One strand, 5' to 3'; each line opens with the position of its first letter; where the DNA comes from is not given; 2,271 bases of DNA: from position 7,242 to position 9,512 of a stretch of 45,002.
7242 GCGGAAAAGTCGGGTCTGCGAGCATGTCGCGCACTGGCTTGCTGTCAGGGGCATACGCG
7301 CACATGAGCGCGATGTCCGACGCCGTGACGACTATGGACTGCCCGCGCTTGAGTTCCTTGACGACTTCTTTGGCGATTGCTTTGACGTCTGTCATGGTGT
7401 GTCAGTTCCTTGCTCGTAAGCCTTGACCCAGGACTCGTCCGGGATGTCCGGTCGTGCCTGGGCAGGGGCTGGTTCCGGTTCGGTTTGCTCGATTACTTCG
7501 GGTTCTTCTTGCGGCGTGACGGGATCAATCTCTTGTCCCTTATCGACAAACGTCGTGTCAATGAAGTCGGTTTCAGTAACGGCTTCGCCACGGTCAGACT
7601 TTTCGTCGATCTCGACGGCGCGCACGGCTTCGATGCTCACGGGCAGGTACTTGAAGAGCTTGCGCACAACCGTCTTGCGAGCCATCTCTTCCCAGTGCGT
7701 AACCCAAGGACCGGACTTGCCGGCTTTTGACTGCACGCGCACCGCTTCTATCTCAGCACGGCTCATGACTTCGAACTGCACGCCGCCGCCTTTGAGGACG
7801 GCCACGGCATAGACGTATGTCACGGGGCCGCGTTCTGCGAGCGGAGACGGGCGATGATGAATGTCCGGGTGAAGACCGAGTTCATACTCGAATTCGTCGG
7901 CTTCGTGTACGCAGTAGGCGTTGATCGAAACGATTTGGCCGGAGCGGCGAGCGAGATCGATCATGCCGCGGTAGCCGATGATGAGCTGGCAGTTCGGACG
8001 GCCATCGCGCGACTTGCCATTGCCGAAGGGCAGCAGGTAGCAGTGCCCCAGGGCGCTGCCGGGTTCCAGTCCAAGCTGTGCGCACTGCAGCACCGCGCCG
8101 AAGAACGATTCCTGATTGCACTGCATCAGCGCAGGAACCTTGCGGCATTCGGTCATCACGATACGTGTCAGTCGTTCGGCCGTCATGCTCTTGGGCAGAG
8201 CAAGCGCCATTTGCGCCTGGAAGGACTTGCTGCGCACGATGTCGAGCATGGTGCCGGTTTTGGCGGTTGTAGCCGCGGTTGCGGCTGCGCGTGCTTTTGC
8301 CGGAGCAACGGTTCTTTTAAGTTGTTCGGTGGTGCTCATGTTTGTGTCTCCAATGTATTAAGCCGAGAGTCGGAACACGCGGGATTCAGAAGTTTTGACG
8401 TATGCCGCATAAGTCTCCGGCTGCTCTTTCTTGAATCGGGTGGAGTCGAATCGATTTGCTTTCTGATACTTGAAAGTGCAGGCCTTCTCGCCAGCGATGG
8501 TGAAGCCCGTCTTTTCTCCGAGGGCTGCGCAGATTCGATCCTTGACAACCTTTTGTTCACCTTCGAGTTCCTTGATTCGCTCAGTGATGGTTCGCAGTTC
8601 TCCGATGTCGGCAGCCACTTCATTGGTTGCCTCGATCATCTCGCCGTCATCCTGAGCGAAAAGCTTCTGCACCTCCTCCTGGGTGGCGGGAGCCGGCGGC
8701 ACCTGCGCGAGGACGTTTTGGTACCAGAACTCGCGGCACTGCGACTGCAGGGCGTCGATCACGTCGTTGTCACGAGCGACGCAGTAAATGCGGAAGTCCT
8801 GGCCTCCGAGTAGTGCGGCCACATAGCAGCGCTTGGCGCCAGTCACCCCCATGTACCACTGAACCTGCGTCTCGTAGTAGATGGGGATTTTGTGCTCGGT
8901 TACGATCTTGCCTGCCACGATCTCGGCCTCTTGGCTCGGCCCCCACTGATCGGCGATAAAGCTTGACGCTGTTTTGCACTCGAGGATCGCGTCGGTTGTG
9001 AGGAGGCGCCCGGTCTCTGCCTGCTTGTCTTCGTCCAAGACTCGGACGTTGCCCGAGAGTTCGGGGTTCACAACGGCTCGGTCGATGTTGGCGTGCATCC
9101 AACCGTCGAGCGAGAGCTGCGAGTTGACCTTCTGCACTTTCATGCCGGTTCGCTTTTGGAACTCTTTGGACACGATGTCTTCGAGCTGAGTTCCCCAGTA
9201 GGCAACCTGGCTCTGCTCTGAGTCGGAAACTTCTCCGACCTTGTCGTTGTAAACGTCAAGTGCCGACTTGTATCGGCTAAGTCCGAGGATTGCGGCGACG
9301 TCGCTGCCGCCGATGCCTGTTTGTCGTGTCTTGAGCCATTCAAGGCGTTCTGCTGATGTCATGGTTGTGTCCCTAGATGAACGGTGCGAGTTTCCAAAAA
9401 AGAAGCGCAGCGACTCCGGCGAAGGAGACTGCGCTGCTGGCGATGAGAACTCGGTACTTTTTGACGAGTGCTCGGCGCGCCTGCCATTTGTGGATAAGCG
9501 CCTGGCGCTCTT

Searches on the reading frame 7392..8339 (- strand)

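Call 29: search_protein_families(library=phrogs, max_evalue=0.00001, proteins=[window:7392-8339:-])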
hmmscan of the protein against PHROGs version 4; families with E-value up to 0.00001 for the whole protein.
window:7392-8339:- (315 aa): 3 families
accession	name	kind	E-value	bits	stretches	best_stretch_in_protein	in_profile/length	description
phrog_148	-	DNA, RNA and nucleotide metabolism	4.7e-95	320.4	1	1-295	6-283/387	RecT-like ssDNA annealing protein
phrog_34786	-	unknown function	6.8e-32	111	1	18-114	16-112/116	-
phrog_19737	-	unknown function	7.4e-06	27.2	0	31-135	12-106/108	-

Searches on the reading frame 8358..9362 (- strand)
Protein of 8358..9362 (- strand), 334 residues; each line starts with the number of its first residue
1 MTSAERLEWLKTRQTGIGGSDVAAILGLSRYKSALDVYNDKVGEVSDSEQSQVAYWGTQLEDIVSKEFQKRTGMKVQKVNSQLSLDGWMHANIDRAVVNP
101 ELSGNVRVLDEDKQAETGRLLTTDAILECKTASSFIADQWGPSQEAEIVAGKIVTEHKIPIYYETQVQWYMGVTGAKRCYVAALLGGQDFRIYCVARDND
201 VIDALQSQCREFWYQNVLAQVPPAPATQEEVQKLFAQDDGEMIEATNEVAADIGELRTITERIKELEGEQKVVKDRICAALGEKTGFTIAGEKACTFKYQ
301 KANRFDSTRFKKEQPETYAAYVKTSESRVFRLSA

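Call 29: search_protein_families(library=phrogs, max_evalue=0.00001, proteins=[window:8358-9362:-])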
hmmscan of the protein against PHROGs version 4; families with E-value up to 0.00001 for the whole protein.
window:8358-9362:- (334 aa): 4 families
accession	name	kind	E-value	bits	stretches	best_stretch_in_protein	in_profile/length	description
phrog_434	-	DNA, RNA and nucleotide metabolism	2.1e-93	314.5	1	3-333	54-362/372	RecE-like recombination exonuclease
phrog_1956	-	unknown function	7.2e-12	46.3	1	247-332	5-90/93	-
phrog_6244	-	unknown function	3.4e-08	34.9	1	242-327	10-97/107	-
phrog_8474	-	unknown function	3.3e-06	27.8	1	5-28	23-46/48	-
